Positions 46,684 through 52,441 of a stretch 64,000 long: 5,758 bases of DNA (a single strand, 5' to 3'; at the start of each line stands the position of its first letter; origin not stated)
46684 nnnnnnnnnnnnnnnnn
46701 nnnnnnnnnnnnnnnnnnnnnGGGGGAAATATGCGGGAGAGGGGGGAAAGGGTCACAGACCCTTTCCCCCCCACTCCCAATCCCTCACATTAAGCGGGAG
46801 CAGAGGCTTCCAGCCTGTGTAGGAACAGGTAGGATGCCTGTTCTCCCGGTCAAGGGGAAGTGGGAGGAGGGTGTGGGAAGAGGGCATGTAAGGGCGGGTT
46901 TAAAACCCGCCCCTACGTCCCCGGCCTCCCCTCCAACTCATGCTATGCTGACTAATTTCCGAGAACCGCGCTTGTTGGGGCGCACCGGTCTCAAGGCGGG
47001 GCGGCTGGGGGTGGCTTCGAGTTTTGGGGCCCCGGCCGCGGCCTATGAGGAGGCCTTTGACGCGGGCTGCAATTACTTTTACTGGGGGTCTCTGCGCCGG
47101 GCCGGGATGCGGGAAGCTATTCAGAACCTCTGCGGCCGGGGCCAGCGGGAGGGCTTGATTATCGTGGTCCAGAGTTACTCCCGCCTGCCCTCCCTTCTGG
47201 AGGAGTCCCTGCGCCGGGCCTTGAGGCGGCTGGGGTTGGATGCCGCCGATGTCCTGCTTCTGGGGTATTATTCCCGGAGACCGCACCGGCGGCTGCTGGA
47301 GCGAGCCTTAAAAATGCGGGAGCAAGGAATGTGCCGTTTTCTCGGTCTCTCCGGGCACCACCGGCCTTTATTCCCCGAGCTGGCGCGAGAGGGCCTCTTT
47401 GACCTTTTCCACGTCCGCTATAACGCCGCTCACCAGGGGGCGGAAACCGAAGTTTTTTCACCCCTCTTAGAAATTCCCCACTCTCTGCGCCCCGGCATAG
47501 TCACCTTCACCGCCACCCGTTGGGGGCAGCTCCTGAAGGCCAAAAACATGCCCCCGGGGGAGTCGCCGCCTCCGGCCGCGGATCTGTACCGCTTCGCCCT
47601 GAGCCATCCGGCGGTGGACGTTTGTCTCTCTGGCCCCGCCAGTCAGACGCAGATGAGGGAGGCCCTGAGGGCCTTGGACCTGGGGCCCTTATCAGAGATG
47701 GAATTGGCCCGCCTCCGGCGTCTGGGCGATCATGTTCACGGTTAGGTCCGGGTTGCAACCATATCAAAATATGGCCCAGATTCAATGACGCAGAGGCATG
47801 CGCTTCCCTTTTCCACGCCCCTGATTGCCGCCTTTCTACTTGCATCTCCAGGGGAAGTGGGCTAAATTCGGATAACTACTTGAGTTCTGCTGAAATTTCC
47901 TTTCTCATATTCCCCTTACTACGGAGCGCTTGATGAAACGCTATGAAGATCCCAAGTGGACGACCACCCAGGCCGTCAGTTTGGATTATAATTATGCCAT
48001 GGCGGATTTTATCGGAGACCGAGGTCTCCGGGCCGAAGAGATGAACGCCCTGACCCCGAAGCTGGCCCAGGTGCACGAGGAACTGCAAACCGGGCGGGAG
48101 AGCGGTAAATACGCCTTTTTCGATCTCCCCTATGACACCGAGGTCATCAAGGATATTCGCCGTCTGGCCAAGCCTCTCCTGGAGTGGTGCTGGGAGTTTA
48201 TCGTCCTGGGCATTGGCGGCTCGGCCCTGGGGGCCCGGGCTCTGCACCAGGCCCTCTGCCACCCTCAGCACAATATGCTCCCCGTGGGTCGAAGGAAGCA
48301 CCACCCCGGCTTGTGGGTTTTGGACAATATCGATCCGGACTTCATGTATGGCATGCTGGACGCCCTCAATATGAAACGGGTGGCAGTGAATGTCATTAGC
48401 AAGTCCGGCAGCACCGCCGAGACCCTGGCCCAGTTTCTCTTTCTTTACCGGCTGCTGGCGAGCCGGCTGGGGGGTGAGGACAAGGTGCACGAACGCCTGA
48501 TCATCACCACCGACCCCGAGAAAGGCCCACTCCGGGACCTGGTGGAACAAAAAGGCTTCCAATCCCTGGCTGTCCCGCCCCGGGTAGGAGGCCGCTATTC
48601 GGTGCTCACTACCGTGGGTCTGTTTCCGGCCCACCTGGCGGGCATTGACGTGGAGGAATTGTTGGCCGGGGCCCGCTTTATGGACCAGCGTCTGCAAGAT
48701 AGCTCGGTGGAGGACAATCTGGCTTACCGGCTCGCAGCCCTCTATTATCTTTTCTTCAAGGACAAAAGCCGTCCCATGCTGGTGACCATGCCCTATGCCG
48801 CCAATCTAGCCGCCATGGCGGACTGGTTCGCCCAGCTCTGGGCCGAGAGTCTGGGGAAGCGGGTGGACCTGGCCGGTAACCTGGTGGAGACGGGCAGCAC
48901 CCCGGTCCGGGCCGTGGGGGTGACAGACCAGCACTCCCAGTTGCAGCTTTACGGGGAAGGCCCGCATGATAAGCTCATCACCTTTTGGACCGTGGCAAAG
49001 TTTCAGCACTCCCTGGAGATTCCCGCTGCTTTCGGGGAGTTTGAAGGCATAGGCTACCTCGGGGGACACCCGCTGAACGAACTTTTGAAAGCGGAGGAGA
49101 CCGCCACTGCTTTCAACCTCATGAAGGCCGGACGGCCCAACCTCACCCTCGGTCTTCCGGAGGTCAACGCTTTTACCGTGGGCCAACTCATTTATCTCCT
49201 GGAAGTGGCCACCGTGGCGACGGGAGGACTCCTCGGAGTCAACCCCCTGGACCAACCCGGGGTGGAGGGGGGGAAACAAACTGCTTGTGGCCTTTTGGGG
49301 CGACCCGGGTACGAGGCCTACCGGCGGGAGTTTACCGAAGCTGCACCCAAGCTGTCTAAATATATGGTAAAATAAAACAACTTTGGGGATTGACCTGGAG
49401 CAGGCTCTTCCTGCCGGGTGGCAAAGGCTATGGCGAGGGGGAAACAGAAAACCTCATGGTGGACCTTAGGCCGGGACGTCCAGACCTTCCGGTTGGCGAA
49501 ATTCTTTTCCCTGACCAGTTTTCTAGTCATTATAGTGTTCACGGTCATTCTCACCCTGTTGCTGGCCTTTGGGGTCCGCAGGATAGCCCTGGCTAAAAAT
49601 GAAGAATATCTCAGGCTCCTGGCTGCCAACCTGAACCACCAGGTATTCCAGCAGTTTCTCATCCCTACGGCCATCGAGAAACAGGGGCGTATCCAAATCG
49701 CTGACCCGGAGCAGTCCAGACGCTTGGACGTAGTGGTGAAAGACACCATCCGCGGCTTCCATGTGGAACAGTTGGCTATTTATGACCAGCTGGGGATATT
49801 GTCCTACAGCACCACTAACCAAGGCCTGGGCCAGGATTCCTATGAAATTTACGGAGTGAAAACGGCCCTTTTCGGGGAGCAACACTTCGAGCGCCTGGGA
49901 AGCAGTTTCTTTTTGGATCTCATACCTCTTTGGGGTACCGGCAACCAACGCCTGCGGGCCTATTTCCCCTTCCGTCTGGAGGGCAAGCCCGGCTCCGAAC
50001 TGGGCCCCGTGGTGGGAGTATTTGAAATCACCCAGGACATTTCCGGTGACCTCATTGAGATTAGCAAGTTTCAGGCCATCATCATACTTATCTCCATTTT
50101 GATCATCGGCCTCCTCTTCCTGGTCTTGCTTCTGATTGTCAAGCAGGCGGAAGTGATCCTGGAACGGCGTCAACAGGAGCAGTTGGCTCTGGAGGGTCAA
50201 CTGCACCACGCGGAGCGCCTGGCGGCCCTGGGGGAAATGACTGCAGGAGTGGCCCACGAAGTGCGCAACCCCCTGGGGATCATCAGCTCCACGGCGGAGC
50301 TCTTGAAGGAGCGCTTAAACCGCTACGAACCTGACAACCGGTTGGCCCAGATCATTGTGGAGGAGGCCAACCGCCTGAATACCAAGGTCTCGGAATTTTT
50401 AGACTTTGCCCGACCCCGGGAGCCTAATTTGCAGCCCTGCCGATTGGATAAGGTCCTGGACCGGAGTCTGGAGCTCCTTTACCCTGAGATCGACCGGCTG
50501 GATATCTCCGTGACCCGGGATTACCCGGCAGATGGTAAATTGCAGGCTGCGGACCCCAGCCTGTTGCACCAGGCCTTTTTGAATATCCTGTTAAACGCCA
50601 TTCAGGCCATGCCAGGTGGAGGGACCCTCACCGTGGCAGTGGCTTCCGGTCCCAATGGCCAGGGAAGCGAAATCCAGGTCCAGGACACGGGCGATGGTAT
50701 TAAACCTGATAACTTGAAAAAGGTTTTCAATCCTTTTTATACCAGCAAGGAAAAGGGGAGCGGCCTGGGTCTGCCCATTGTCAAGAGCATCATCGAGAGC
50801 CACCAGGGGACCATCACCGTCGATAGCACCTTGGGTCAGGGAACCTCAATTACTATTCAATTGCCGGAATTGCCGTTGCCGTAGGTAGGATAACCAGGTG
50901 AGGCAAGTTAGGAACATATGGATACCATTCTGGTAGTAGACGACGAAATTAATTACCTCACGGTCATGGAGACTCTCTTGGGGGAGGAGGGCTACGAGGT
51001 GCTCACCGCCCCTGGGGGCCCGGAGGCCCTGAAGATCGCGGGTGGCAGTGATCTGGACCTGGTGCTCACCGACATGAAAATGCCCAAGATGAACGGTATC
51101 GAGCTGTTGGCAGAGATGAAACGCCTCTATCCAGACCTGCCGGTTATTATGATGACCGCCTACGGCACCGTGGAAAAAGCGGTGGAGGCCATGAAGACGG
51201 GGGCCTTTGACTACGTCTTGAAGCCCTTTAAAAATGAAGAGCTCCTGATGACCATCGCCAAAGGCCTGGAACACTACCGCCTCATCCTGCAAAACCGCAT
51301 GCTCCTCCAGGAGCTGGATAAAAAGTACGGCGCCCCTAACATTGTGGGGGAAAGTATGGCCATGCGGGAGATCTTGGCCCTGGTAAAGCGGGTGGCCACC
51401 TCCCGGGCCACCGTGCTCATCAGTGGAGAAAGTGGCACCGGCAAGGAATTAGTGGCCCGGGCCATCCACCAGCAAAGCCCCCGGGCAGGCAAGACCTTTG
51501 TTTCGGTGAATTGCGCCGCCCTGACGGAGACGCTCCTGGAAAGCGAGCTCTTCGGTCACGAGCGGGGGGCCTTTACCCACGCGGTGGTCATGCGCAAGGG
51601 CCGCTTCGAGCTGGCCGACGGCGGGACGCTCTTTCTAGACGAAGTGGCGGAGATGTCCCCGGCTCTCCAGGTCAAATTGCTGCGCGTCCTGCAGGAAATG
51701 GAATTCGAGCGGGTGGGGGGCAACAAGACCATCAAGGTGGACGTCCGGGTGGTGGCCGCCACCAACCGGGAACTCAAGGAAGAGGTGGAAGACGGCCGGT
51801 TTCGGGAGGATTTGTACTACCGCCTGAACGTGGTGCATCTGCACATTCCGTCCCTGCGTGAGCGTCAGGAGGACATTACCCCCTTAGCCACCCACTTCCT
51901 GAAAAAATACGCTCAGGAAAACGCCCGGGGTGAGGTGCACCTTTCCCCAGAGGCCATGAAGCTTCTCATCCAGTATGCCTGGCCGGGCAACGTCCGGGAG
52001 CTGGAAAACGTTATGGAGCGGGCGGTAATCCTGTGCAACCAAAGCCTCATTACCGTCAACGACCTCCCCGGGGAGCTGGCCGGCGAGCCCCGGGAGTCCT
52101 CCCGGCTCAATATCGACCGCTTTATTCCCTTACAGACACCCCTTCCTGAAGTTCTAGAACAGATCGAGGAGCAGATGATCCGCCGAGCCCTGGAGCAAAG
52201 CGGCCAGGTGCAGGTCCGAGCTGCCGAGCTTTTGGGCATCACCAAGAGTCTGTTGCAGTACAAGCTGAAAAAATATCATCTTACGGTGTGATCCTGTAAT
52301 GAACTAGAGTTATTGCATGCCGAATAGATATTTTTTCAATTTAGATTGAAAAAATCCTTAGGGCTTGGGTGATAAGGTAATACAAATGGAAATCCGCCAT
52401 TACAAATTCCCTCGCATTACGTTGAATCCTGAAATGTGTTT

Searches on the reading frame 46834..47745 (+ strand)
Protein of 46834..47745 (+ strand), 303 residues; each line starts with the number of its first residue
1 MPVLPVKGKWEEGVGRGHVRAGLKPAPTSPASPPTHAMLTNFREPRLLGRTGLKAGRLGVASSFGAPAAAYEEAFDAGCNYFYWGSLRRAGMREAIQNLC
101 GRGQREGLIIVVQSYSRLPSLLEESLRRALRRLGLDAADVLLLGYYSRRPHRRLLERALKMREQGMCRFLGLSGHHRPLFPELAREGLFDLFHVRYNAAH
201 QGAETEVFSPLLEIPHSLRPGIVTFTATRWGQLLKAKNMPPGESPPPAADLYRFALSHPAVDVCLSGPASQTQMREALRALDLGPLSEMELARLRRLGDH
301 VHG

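Call 45: search_protein_families(library=pfam, proteins=[window:46834-47745:+], max_evalue=0.00001)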
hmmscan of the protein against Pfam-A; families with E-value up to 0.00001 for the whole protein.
window:46834-47745:+ (303 aa): 1 family
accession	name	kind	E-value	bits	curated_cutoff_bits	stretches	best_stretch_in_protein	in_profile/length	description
PF00248.27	Aldo_ket_red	-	5.8e-07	29.3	24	0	248-297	241-289/291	Aldo/keto reductase family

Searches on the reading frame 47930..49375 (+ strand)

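Call 35: search_protein_families(library=pfam, proteins=[window:47930-49375:+], max_evalue=0.00001)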
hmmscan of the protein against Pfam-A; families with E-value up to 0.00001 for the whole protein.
window:47930-49375:+ (481 aa): 1 family
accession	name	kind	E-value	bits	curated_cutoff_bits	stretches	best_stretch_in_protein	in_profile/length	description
PF00342.24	PGI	-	8.3e-37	127.4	22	1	90-454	99-464/486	Phosphoglucose isomerase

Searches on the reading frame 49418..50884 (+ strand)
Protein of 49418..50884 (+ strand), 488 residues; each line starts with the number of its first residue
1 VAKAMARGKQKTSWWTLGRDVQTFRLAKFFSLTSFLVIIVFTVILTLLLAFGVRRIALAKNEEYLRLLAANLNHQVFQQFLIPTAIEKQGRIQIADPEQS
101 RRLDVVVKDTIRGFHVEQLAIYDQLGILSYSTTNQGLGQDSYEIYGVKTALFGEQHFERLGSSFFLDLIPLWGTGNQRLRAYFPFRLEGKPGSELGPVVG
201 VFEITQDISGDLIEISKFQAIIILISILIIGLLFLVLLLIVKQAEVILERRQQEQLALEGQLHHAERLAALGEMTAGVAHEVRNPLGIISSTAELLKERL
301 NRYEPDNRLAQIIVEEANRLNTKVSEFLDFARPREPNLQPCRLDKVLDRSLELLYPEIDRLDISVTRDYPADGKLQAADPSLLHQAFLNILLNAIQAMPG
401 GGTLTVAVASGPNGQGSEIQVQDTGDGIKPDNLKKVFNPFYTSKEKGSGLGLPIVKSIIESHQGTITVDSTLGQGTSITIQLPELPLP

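Call 35: search_protein_families(library=pfam, proteins=[window:49418-50884:+], max_evalue=0.00001)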
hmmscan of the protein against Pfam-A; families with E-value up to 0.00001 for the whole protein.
window:49418-50884:+ (488 aa): 2 families
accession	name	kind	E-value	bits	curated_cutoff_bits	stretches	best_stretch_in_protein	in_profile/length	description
PF02518.31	HATPase_c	-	5.2e-30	104.6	26.4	1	379-484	2-109/111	Histidine kinase-, DNA gyrase B-, and HSP90-like ATPase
PF00512.31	HisKA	-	3.7e-14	53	26.9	1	271-334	2-64/66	His Kinase A (phospho-acceptor) domain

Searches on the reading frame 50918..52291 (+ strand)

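Call 35: search_protein_families(library=pfam, proteins=[window:50918-52291:+], max_evalue=0.00001)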
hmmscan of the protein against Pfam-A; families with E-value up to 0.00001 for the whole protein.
window:50918-52291:+ (457 aa): 9 families
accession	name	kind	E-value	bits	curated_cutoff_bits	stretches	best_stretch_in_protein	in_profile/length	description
PF00158.32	Sigma54_activat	-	1.7e-74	249.5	20.2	1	142-308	1-167/168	Sigma-54 interaction domain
PF00072.30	Response_reg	-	6.4e-32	110.5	30.2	1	4-113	1-110/111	Response regulator receiver domain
PF25601.1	AAA_lid_14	-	2.2e-30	104.8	27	1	314-394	1-81/87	AAA+ ATPase lid domain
PF14532.12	Sigma54_activ_2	-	8.2e-24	84.9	25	1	143-313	1-138/138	Sigma-54 interaction domain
PF07728.20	AAA_5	-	1.7e-10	41.5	22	1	166-286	2-125/139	AAA domain (dynein-related subfamily)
PF02954.25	HTH_8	-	2e-10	40.7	22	1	413-453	2-42/42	Bacterial regulatory protein, Fis family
PF00004.35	AAA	-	2.6e-07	31.6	21.2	1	166-298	1-126/131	ATPase family associated with various cellular activities (AAA)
PF13191.12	AAA_16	-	8.5e-07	30.1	32.6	1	149-259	9-121/167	AAA ATPase domain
PF20030.5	bpMoxR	-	3.2e-06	26.8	27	1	150-289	18-150/205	MoxR domain in the MoxR-vWA-beta-propeller ternary systems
